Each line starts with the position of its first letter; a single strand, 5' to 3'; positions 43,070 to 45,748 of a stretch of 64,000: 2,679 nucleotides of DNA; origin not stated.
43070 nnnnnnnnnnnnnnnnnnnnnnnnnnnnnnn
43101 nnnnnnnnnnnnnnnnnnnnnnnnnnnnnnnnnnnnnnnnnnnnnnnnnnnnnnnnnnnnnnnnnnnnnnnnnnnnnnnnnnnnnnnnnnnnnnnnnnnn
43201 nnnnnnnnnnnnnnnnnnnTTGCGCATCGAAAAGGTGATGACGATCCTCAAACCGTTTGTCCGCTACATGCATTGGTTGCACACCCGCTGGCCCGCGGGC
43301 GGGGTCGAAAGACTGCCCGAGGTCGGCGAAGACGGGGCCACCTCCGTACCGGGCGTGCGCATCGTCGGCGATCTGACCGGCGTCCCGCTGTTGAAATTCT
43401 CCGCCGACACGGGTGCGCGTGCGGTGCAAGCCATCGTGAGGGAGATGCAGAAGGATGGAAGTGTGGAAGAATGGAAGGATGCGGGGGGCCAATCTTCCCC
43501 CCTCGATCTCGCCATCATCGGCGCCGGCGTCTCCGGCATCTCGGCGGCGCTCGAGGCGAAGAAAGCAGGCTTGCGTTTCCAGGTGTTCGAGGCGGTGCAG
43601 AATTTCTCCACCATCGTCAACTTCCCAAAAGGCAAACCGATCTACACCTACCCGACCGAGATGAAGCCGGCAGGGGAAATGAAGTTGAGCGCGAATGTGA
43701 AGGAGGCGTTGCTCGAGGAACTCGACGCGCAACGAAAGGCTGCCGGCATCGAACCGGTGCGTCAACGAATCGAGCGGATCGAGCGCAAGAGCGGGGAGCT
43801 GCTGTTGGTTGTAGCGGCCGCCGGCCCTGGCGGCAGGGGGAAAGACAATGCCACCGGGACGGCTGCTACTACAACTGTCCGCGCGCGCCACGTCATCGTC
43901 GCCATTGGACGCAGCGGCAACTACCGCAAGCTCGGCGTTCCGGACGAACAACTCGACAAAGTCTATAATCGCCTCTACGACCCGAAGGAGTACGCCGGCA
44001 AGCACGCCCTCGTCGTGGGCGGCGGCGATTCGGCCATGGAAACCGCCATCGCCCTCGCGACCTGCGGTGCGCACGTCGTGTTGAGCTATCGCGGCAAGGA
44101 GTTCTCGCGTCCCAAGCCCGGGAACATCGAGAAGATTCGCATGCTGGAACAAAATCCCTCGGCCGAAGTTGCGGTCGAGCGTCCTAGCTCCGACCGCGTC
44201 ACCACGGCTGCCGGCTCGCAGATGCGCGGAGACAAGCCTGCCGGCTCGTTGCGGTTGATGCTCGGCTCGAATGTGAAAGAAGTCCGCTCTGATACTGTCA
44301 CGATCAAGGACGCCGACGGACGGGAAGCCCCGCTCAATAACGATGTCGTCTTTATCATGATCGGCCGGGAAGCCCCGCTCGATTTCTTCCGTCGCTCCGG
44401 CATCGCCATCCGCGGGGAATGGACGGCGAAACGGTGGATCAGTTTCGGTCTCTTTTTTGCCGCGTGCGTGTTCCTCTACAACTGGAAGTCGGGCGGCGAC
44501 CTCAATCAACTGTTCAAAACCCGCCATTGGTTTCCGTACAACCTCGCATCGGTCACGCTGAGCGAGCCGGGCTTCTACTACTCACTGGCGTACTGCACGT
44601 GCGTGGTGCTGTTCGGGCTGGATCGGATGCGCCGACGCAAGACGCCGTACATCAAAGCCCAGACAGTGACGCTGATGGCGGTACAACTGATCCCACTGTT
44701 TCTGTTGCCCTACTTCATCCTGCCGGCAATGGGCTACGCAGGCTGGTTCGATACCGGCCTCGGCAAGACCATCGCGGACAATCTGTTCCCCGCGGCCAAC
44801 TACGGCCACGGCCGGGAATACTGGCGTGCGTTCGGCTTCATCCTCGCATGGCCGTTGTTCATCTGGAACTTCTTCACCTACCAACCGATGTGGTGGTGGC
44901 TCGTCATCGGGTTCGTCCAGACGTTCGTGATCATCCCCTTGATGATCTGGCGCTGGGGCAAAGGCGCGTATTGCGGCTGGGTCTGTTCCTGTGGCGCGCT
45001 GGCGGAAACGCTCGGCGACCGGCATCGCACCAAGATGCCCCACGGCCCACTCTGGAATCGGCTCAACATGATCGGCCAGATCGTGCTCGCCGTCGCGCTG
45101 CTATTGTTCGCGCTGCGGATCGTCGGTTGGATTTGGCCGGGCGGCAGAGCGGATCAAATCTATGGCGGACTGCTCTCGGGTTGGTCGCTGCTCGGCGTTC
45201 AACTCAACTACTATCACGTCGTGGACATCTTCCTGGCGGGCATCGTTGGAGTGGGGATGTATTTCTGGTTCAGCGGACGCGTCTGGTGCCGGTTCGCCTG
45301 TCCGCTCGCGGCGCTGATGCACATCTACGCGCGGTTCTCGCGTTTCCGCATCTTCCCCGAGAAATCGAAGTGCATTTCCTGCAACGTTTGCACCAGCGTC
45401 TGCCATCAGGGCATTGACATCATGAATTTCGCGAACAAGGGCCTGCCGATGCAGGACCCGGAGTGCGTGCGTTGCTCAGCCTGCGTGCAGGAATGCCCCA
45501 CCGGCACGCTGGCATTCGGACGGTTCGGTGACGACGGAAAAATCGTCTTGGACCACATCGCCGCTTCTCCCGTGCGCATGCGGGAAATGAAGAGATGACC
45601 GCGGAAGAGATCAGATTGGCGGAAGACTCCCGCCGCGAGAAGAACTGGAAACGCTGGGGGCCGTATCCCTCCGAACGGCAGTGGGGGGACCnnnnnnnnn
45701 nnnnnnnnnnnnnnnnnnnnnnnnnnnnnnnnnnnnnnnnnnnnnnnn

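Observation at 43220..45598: Fusion of a cytoplasmic FAD/NAD(P) disulfide-reductase-like domain to a NapH/MauN-type polyferredoxin membrane domain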

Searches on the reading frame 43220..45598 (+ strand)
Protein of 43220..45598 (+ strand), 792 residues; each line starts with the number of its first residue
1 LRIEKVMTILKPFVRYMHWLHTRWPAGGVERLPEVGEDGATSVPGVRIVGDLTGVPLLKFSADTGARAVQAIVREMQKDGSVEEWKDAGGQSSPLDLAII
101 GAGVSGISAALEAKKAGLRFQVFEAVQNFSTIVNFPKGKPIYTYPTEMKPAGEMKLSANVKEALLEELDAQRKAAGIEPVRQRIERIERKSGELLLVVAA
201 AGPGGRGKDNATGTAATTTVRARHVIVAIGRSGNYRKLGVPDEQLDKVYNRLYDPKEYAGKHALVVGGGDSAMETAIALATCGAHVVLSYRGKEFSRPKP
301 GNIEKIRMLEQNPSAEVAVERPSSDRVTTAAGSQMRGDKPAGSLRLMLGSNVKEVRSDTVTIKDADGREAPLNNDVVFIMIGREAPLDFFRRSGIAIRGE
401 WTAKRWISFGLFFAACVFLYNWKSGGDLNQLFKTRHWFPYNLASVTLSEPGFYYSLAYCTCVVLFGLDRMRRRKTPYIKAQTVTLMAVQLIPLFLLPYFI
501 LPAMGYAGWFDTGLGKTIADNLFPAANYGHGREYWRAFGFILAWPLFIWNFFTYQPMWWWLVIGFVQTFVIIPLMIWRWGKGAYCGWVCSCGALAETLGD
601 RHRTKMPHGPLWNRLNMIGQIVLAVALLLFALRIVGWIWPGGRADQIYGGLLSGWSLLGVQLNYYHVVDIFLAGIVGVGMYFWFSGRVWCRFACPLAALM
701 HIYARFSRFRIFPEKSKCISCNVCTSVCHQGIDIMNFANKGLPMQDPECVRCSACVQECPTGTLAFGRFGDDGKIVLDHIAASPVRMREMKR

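Call 3: search_protein_families(library=pfam, proteins=[window:43220-45598:+], max_evalue=0.01)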
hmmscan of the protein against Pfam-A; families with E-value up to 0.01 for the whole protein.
window:43220-45598:+ (792 aa): 19 families
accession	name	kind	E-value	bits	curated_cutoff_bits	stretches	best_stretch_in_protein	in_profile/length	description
PF13738.12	Pyr_redox_3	-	1.1e-25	91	30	2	216-398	119-282/305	Pyridine nucleotide-disulphide oxidoreductase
PF07992.20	Pyr_redox_2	-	3.4e-19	69.8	26.1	1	96-399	2-255/291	Pyridine nucleotide-disulphide oxidoreductase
PF12801.12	Fer4_5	-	5.6e-08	33.1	22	2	569-605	9-44/48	4Fe-4S binding domain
PF00070.33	Pyr_redox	-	2.1e-07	31.8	22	1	262-296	1-35/82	Pyridine nucleotide-disulphide oxidoreductase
PF00890.30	FAD_binding_2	-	6.5e-07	29.3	20.4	1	96-131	1-36/414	FAD binding domain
PF13237.11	Fer4_10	-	8.9e-07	29.2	25.5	1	714-760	5-53/53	4Fe-4S dicluster domain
PF14697.11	Fer4_21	-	9.5e-07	29.3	35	1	715-761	5-53/59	4Fe-4S dicluster domain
PF01134.28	GIDA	-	1.6e-06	27.9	22.1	0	96-135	1-38/391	Glucose inhibited division protein A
PF13187.11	Fer4_9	-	8.1e-06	26.2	27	1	717-762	1-50/52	4Fe-4S dicluster domain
PF12838.12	Fer4_7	-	2.8e-05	24.9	27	1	717-762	1-51/52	4Fe-4S dicluster domain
PF03486.20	HI0933_like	-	0.00013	21.9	50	0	96-129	2-35/244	HI0933-like protein Rossmann domain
PF13450.12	NAD_binding_8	-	0.00034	21.3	21.9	1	99-127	1-29/68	NAD(P)-binding Rossmann-like domain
PF00037.32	Fer4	-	0.00043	20.4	21.1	1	748-763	7-22/24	4Fe-4S binding domain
PF01266.30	DAO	-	0.00098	19.2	27.9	1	96-126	1-31/353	FAD dependent oxidoreductase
PF12797.12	Fer4_2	-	0.0014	18.9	24.5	0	711-729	3-21/22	4Fe-4S binding domain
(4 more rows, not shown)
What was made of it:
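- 44972..44992 (+): Cys motif 1, CGWVCSC (aa 585-591), directly after TM4 on the predicted cytoplasmic face. It is a variant of the NapH/NosR CX3CP motif. Call 3: Fer4_5 match at aa 569-605.
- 45287..45304 (+): Cys motif 2, CRFACP (aa 690-695), directly after TM6 on the predicted cytoplasmic face. It is a canonical CX3CP motif. Call 3 (Fer4_5 matches in two stretches).
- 45359..45508 (+): C-terminal 2x[4Fe-4S] ferredoxin domain (aa 714-763). The cluster motifs lie at 45371-45403 and 45464-45499. Call 3 (Fer4_10, Fer4_21, Fer4_9, Fer4_7).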

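Call 4: search_protein_families(library=ncbifam, proteins=[window:43220-45598:+], max_evalue=0.01)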
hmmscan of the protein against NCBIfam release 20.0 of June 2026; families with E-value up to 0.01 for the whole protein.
window:43220-45598:+ (792 aa): 86 families (the best 25 are shown)
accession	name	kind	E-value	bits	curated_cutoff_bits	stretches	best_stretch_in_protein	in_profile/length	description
TIGR04018.1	Bthiol_YpdA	hypoth_equivalog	9.2e-31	106.8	339.9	2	96-296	1-188/316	YpdA family putative bacillithiol disulfide reductase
TIGR02163.1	napH_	subfamily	2.1e-15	56.9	213.05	1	571-766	68-253/255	NapH/MauN family ferredoxin-type protein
TIGR01292.1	TRX_reduct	equivalog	4.8e-15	55.2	343.45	1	96-296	2-177/300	thioredoxin-disulfide reductase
NF007013.0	PRK09477.1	equivalog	2.1e-10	40.1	234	1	570-767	90-277/286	quinol dehydrogenase ferredoxin subunit NapH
NF040770.1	hetero_SS_HdrA2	exception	2.9e-10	38.9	1100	1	714-773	575-632/777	CoB-CoM heterodisulfide reductase HdrA2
TIGR03140.1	AhpF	equivalog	1.1e-09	37.4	502.9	1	218-288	308-380/515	alkyl hydroperoxide reductase subunit F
NF009410.0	PRK12771.1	subfamily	2.1e-07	29.9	516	1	90-134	134-178/566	NAD(P)-binding protein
NF004776.0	PRK06116.1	equivalog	2.5e-07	30.1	480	1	95-297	5-204/450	glutathione-disulfide reductase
NF043039.1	HgcAB_like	equivalog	2.8e-07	30.5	285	1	690-764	287-349/350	HgcAB-like fusion protein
NF040763.1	FeFe_hydrog_A6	exception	6.9e-07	28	765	1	707-765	136-206/571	NADH-dependent [FeFe] hydrogenase, group A6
NF038196.1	ferrodoxin_EFR1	subfamily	8.1e-07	29.3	75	1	711-767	179-232/242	EFR1 family ferrodoxin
NF007382.0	PRK09898.1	equivalog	1.8e-06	27.7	213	1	690-765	131-199/208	ferredoxin-like protein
NF040864.1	HgcB_ferredoxin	equivalog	3.1e-06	27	99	1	714-764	12-61/93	mercury methylation ferredoxin HgcB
TIGR01350.1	lipoamide_DH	equivalog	3.5e-06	26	408.8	0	216-287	126-197/461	dihydrolipoyl dehydrogenase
NF006221.0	PRK08348.1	subfamily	4.1e-06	26.5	124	1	708-765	36-93/136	NADH-plastoquinone oxidoreductase subunit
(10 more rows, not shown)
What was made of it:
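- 43505..44419 (+): FAD plus NAD(P)H two-dinucleotide-binding module (aa 96-400). It contains GxGxxG (43520-43537), GxGxxA (44018-44035) and an Arg-rich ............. stretch (44081-44119) that suggests NADPH. No cysteine is conserved. Calls 3 and 4 (Pfam and NCBIfam).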

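Call 5: find_homologous_proteins(query=window:43220-45598:+, max_evalue=0.00001)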
Query window:43220-45598:+ (792 aa): 4358 proteins with E <= 0.00001 among 8000 candidates; the best 120 are listed.
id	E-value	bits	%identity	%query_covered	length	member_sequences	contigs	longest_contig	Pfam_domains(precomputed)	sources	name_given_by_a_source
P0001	0.0e+0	1850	100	99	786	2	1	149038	PF14697.12,PF12801.13,PF00890.31,PF07992.21,PF00070.34,PF13738.13,PF12838.13,PF13237.12,PF13187.12,PF01134.29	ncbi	-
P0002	0.0e+0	1406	76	99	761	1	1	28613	PF14697.12,PF12801.13,PF00890.31,PF07992.21,PF00070.34,PF13738.13,PF13237.12,PF13187.12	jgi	jgi:NosR/NirI family nitrous oxide reductase transcriptional regulator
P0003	0.0e+0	1389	76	98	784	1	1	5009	PF14697.12,PF12801.13,PF00890.31,PF07992.21,PF00070.34,PF13738.13,PF12838.13,PF13237.12,PF13187.12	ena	-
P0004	0.0e+0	1360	74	98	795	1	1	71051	PF14697.12,PF12801.13,PF01266.31,PF07992.21,PF00070.34,PF13738.13,PF03486.21,PF13237.12,PF13187.12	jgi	jgi:NosR/NirI family nitrous oxide reductase transcriptional regulator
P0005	0.0e+0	1342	74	99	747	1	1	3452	PF14697.12,PF12801.13,PF01266.31,PF00890.31,PF07992.21,PF00070.34,PF13738.13,PF12838.13,PF13237.12,PF13187.12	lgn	-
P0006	0.0e+0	1336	74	99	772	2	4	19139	PF14697.12,PF12801.13,PF00890.31,PF07992.21,PF00070.34,PF13738.13,PF12838.13,PF13237.12,PF13187.12,PF01134.29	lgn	-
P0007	0.0e+0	1330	72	99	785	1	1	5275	PF14697.12,PF12801.13,PF00890.31,PF07992.21,PF00070.34,PF13738.13,PF03486.21,PF13237.12,PF13187.12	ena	-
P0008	0.0e+0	1329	74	99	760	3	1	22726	PF14697.12,PF12801.13,PF07992.21,PF00070.34,PF13738.13,PF12838.13,PF13237.12,PF13187.12,PF01134.29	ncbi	-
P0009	0.0e+0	1326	73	98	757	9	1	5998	PF14697.12,PF12801.13,PF07992.21,PF00070.34,PF13738.13,PF12838.13,PF13237.12,PF13187.12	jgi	-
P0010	0.0e+0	1318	74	98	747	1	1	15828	PF14697.12,PF12801.13,PF00890.31,PF07992.21,PF00070.34,PF13738.13,PF13237.12,PF13187.12,PF01134.29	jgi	jgi:NosR/NirI family nitrous oxide reductase transcriptional regulator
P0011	0.0e+0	1316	73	99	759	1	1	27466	PF14697.12,PF12801.13,PF00890.31,PF07992.21,PF00070.34,PF13738.13,PF03486.21,PF12838.13,PF13237.12,PF13187.12,PF01134.29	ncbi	-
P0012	0.0e+0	1309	71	98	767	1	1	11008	PF14697.12,PF12801.13,PF00890.31,PF07992.21,PF00070.34,PF13738.13,PF03486.21,PF13237.12,PF13187.12,PF01134.29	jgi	jgi:thioredoxin reductase/Pyruvate/2-oxoacid:ferredoxin oxidoreductase delta subunit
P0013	0.0e+0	1304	72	99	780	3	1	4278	PF14697.12,PF12801.13,PF13450.13,PF07992.21,PF00070.34,PF12838.13,PF01134.29,PF01266.31,PF00890.31,PF13738.13,PF13237.12,PF13187.12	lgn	-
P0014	0.0e+0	1299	74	98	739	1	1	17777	PF14697.12,PF12801.13,PF07992.21,PF00070.34,PF13738.13,PF12838.13,PF13237.12,PF13187.12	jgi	jgi:NosR/NirI family transcriptional regulator, nitrous oxide reductase regulator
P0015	0.0e+0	1275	72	98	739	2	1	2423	PF14697.12,PF12801.13,PF00890.31,PF07992.21,PF00070.34,PF13738.13,PF03486.21,PF13237.12,PF13187.12,PF01134.29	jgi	jgi:NosR/NirI family transcriptional regulator, nitrous oxide reductase regulator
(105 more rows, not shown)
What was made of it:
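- Closest known: NosR / NirI / PceC. Same: JGI pipelines even name homologues "NosR/NirI family" (call 5).
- Checked: At least 120 cluster representatives at 63-78% identity cover 97-100% of the query (one fragment 87%) and carry the same Pfam domain set (call 5).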

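Call 9: find_related_loci(query=A1, collection=genome_contigs, flank=10000)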
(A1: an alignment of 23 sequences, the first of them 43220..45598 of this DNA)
Query A1 (792 aa) in genome_contigs; peptide patterns used: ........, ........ (x = any residue, [..] = any of these).
600 stretches matched a pattern (row limit reached: there are more); 571 encode a relative of the query (tblastn E <= 1e-3); the best 80 are kept; 80 distinct loci.
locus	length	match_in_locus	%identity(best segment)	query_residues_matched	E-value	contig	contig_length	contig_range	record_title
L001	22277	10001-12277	74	9-792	0e+0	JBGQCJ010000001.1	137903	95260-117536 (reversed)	MAG: Verrucomicrobiia bacterium isolate OBJ2_061818_110_42 k141_374960_length_137903_cov_16.0971, whole genome shotgun s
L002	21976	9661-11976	72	15-791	0e+0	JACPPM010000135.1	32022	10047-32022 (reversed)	MAG: Acidobacteria bacterium isolate NC_groundwater_627_Ag_B-0.1um_62_56 B_1_S1_Biohub_coassembly_k141_2042014, whole ge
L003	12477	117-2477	63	9-789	0e+0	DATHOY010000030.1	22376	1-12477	MAG TPA_asm: Candidatus Baltobacteraceae bacterium isolate SMAG_U12696 k141_1751125, whole genome shotgun sequence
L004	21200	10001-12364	63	8-789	0e+0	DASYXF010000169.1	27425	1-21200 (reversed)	MAG TPA_asm: Candidatus Acidoferrum sp. isolate SMAG_U6301 k141_162686, whole genome shotgun sequence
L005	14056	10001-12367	63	7-789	0e+0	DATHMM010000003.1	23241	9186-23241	MAG TPA_asm: Candidatus Sulfotelmatobacter sp. isolate SMAG_U12632 k141_1171487, whole genome shotgun sequence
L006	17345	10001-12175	71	15-791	0e+0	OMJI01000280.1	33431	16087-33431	Verrucomicrobia bacterium isolate AM_0936 genome assembly, contig: k99_1132607, whole genome shotgun sequence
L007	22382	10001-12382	64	10-789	0e+0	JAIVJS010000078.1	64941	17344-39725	MAG: Acidobacteria bacterium isolate MAG7 MTG7_354, whole genome shotgun sequence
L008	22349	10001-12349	66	1-792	0e+0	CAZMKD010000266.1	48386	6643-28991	MAG TPA_asm: uncultured Verrucomicrobiota bacterium isolate binchicken_co165_124 genome assembly, contig: k141_2310057,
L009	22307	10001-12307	65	16-790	0e+0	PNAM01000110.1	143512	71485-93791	MAG: Myxococcales bacterium isolate palsa_1104 73.20110800_P1D.52_contig_3144, whole genome shotgun sequence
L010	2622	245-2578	66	4-785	0e+0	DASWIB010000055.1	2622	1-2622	MAG TPA_asm: Thermoanaerobaculia bacterium isolate SMAG_U2857 k141_3015681, whole genome shotgun sequence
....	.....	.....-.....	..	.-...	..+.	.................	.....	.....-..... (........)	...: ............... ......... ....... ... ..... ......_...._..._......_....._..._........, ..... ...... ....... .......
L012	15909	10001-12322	65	15-789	0e+0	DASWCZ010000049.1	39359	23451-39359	MAG TPA_asm: Thermoanaerobaculia bacterium isolate SMAG_U2722 k141_387000, whole genome shotgun sequence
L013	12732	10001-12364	65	1-789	0e+0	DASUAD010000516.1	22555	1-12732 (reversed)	MAG TPA_asm: Thermoanaerobaculia bacterium isolate SMAG_U2486 k141_756395, whole genome shotgun sequence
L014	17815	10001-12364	65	15-789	0e+0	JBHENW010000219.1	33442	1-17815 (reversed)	MAG: Thermoanaerobaculia bacterium isolate S5_bin.33.orig S5_k141_2855076, whole genome shotgun sequence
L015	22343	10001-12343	65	15-789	0e+0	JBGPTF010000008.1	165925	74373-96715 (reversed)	MAG: Terriglobia bacterium isolate OBJ1_062018_110_76 k141_2410967_length_165925_cov_42.5056, whole genome shotgun seque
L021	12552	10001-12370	62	6-791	0e+0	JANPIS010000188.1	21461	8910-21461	MAG: Chthoniobacteraceae bacterium isolate VAR_61_metabat_521 VAR_61_k141_2337619, whole genome shotgun sequence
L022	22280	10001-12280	64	8-787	0e+0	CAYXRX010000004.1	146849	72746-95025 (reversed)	MAG TPA_asm: uncultured Chthoniobacterales bacterium isolate SRP242652_co2_222 genome assembly, contig: NODE_110_length_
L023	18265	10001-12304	63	15-791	0e+0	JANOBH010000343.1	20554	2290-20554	MAG: Chthoniobacter sp. isolate VAR_18_metabat_17 VAR_18_k141_3299701, whole genome shotgun sequence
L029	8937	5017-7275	66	15-791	0e+0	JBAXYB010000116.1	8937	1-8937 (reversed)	MAG: Verrucomicrobiota bacterium isolate ELA754 MAG754_116, whole genome shotgun sequence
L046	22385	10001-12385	58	7-791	0e+0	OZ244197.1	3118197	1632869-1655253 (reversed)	MAG: Thermodesulfobacteriota bacterium isolate ec96ddf5-9e38-48dc-a8a0-7131a85d877a genome assembly, chromosome: 1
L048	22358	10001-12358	61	9-789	0e+0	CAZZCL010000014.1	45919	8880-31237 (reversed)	MAG TPA_asm: uncultured Chthoniobacterales bacterium isolate SRP141376_co5_55 genome assembly, contig: NODE_1763_length_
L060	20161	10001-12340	58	15-792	0e+0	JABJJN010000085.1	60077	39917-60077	MAG: Gemmatimonadetes bacterium isolate SI074_bin69 k141_1776811, whole genome shotgun sequence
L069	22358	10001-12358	59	4-789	0e+0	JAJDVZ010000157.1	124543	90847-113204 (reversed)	MAG: Candidatus Latescibacterota bacterium isolate jk18x22bins.75 k141_596807, whole genome shotgun sequence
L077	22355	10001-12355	59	15-789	0e+0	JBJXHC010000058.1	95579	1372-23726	MAG: Bacteroidota bacterium isolate F1F2.bin.124 k127_4509592, whole genome shotgun sequence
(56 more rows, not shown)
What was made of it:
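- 43220..45598 (+): Complete gene for the 792-aa fusion protein. The start is TTG at 43220; the alternative ATG at 43238 gives 786 aa. Calls 5 and 9 (full-length homologues).
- Checked: At least 571 GTDB species genomes encode it (call 9).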
